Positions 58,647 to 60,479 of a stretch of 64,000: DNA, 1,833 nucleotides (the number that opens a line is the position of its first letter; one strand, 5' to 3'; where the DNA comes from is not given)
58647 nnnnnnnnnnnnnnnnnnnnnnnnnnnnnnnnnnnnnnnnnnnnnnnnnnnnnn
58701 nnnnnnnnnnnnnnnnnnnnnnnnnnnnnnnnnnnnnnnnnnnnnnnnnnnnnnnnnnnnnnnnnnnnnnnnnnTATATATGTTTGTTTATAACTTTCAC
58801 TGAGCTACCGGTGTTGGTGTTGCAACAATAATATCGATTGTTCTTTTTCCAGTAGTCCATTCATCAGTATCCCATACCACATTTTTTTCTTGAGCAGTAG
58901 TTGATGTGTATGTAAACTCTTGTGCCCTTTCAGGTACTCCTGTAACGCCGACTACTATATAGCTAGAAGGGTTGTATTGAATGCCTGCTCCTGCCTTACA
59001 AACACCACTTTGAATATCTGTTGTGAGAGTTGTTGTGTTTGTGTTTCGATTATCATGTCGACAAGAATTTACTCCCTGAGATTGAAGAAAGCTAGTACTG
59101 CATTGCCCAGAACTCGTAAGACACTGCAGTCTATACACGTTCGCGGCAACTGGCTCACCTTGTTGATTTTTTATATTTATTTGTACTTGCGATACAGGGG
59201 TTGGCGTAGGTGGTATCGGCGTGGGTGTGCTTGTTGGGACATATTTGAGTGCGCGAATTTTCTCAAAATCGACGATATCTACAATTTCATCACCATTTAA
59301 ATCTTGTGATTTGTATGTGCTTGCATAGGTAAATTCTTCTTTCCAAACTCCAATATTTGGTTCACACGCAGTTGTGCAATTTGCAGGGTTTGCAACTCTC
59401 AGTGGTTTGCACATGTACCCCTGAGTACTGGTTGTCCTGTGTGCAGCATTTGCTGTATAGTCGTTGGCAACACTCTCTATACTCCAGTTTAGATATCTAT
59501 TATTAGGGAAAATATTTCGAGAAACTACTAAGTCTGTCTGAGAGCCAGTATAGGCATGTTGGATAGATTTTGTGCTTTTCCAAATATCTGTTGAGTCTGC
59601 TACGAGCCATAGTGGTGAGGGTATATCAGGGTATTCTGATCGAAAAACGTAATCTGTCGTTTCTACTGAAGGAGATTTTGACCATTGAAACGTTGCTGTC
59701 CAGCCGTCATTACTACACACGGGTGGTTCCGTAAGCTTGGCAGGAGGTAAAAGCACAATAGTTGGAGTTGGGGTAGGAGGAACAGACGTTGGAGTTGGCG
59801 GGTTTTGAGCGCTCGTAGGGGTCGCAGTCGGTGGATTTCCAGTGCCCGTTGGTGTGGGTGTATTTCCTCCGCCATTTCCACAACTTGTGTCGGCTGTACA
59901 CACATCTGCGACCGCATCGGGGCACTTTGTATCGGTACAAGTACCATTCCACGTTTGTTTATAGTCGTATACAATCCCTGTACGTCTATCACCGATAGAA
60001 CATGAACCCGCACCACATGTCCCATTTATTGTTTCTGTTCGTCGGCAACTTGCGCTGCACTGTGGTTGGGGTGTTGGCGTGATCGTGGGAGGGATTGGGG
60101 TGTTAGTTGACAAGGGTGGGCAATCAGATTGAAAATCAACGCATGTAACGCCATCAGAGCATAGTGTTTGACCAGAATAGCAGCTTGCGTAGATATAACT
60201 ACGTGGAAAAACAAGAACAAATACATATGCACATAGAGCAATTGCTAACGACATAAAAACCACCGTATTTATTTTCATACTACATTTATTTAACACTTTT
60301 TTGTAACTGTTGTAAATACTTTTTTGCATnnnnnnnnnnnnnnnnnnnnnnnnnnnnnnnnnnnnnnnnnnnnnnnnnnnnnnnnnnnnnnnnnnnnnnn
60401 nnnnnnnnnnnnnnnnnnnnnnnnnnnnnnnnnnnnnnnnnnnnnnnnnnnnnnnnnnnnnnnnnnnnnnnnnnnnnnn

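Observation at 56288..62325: Cohesin/dockerin surface-protein operon with a sortase-anchored cohesin and a Wzy_C-TPR membrane protein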

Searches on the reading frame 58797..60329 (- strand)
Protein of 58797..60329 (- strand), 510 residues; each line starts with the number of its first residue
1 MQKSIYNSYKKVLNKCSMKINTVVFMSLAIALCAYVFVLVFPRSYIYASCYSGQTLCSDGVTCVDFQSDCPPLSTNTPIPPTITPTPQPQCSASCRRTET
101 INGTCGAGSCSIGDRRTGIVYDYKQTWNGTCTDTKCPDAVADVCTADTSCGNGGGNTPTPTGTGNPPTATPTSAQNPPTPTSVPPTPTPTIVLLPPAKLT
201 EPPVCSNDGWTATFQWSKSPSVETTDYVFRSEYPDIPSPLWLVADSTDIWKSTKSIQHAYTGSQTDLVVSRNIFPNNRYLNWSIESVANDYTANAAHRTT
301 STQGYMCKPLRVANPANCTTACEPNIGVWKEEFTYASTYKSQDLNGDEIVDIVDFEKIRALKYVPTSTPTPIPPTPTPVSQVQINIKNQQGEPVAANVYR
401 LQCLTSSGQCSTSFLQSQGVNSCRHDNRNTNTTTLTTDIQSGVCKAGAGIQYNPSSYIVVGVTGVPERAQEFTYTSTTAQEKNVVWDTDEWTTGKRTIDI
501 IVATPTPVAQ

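Call 3: search_protein_families(library=pfam, proteins=[window:58797-60329:-], max_evalue=1)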
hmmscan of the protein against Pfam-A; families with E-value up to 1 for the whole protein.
window:58797-60329:- (510 aa): 0 families

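Call 4: search_protein_families(library=ncbifam, proteins=[window:58797-60329:-], max_evalue=1)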
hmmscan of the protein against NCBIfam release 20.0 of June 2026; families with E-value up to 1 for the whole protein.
window:58797-60329:- (510 aa): 1 family
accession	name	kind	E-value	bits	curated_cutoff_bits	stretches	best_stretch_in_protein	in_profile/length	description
NF050188.1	OxThioModRiPPHvfA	equivalog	0.24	12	95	1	92-153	37-91/96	oxazolone/thioamide-modified RiPP metallophore HvfA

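Call 24: find_homologous_proteins(query=window:58797-60329:-, max_evalue=0.001)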
Query window:58797-60329:- (510 aa): 5 proteins with E <= 0.001 among 8000 candidates.
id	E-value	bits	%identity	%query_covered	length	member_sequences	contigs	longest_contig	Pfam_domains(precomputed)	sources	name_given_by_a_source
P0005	0.0e+0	1131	100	97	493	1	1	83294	-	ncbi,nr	ncbi:MAG: hypothetical protein NUV65_06415 [Candidatus Roizmanbacteria bacterium]|nr:hypothetical pr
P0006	8.1e-250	848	74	96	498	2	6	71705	-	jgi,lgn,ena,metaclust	metaclust:\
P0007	4.2e-247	839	72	99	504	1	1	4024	-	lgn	-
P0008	1.5e-160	554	71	66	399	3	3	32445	-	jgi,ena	-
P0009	6.0e-60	222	58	33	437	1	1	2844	-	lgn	-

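Call 25: find_encoding_contigs(protein=P0008, flank=10000, max_places=2)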
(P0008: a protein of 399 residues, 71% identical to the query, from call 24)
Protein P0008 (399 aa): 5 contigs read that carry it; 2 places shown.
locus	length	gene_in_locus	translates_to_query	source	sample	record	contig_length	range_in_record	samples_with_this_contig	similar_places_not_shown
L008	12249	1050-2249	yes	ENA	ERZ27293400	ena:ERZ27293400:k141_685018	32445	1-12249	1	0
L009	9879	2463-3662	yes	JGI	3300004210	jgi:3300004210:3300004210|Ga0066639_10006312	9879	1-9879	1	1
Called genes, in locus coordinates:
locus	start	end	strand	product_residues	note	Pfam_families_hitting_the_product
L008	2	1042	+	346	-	?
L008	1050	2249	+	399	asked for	-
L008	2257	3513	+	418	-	-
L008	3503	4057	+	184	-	PF00963:Cohesin (weak)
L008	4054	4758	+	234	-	PF00963:Cohesin (weak)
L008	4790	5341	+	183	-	PF01327:Pep_deformylase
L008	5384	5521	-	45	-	-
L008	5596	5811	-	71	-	PF12728:HTH_17, PF13411:MerR_1, PF00376:MerR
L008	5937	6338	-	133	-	PF16320:Ribosomal_L12_N, PF00542:Ribosomal_L12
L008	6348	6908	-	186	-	PF00466:Ribosomal_L10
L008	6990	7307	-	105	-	PF00085:Thioredoxin, PF14595:Thioredoxin_9 (weak), PF00578:AhpC-TSA (weak), PF13098:Thioredoxin_2, PF13899:Thioredoxin_7 (weak), PF13905:Thioredoxin_8 (faint)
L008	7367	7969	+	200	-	PF13177:DNA_pol3_delta2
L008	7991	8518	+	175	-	PF00041:fn3 (weak), PF16656:Pur_ac_phosph_N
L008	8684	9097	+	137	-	-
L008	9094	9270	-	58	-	PF00471:Ribosomal_L33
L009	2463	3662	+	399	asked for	-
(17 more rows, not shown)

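Call 26: find_encoding_contigs(protein=P0009, flank=10000, max_places=2)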
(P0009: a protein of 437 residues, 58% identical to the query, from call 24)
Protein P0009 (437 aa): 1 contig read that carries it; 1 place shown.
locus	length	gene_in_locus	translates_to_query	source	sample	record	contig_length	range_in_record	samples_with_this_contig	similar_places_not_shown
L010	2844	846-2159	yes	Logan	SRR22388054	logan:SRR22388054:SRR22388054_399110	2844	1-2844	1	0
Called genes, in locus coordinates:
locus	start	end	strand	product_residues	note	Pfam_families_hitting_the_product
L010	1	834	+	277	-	?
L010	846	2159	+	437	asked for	-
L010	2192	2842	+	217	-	?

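Call 33: search_solved_structures(query=A2, max_evalue=1, show_alignments=2)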
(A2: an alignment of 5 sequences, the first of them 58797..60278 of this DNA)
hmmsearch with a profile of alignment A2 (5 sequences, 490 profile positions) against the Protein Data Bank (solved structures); distinct sequences matched with E-value up to 1: 0.

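Call 83: search_protein_representatives(alignment_id=A2)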
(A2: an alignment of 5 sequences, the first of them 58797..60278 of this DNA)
Query: 5 sequences, 490 profile positions. Proteins with E-value up to 0.001 (for the whole library): 17; up to 1e-10: 7; up to 1e-30: 2. The best 17 are listed.
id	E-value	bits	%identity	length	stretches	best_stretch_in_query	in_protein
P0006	1.1e-287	971.0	-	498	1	1-489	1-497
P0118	6.8e-75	269.2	-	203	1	174-340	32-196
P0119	2.7e-18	82.6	-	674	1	143-358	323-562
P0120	1.9e-16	76.5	-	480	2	148-362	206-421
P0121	1.9e-13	66.6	-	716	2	11-78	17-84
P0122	1.2e-11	60.7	-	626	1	168-358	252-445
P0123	1.7e-11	60.1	-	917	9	316-338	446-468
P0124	1.3e-09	53.9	-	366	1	34-195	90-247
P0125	5.5e-07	45.3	-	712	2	4-313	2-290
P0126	5.9e-06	41.9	-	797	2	150-319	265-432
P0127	6.6e-06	41.7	-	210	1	42-168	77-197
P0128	4.1e-05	39.1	-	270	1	33-155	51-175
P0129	5.6e-05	38.6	-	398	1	187-364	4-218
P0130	9.7e-05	37.9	-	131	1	305-361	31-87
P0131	5.8e-04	35.3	-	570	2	322-482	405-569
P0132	7.6e-04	34.9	-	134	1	282-355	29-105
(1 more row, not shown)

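Call 85: search_protein_families(library=pfam, proteins=[P0119, P0120, P0122, P0126, P0129, P0130, P0132, P0123, P0118, P0131], max_evalue=0.01)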
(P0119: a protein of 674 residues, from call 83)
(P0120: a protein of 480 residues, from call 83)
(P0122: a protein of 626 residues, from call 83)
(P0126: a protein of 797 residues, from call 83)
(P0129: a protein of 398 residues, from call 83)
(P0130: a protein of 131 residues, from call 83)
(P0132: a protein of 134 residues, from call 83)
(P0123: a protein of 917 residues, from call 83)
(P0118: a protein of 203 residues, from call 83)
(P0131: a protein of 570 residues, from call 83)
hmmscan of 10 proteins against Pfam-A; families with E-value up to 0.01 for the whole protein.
P0119 (674 aa): 1 family
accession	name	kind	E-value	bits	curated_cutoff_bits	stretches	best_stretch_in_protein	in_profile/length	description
PF03372.29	Exo_endo_phos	-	4.4e-07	30.3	24.5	1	44-287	1-205/225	Endonuclease/Exonuclease/phosphatase family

P0120 (480 aa): 0 families

P0122 (626 aa): 0 families

P0126 (797 aa): 2 families
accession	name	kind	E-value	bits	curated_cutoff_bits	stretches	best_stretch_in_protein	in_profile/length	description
PF13540.12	RCC1_2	-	4.2e-33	112.7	22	4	608-637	1-30/30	Regulator of chromosome condensation (RCC1) repeat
PF25390.1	WD40_RLD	-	4.8e-22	79.2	150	1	518-674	129-327/363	RCC1-like domain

P0129 (398 aa): 0 families

P0130 (131 aa): 1 family
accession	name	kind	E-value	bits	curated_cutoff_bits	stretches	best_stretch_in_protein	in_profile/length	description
PF00404.24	Dockerin_1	-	0.0073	16.9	22.9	0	19-63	2-51/57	Dockerin type I domain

P0132 (134 aa): 0 families

P0123 (917 aa): 2 families
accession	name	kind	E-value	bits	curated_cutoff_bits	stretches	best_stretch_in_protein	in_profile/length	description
PF00404.24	Dockerin_1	-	5.8e-70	231.8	22.9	8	824-876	3-56/57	Dockerin type I domain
PF13499.12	EF-hand_7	-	6.1e-05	23.7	30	0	100-154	12-60/67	EF-hand domain pair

P0118 (203 aa): 1 family
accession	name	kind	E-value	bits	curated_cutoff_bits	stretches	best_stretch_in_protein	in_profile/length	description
PF00404.24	Dockerin_1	-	0.0068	17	22.9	0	178-199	2-23/57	Dockerin type I domain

P0131 (570 aa): 1 family
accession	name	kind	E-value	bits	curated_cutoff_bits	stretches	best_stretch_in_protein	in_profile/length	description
PF00404.24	Dockerin_1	-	0.00074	20.1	22.9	1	373-420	1-51/57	Dockerin type I domain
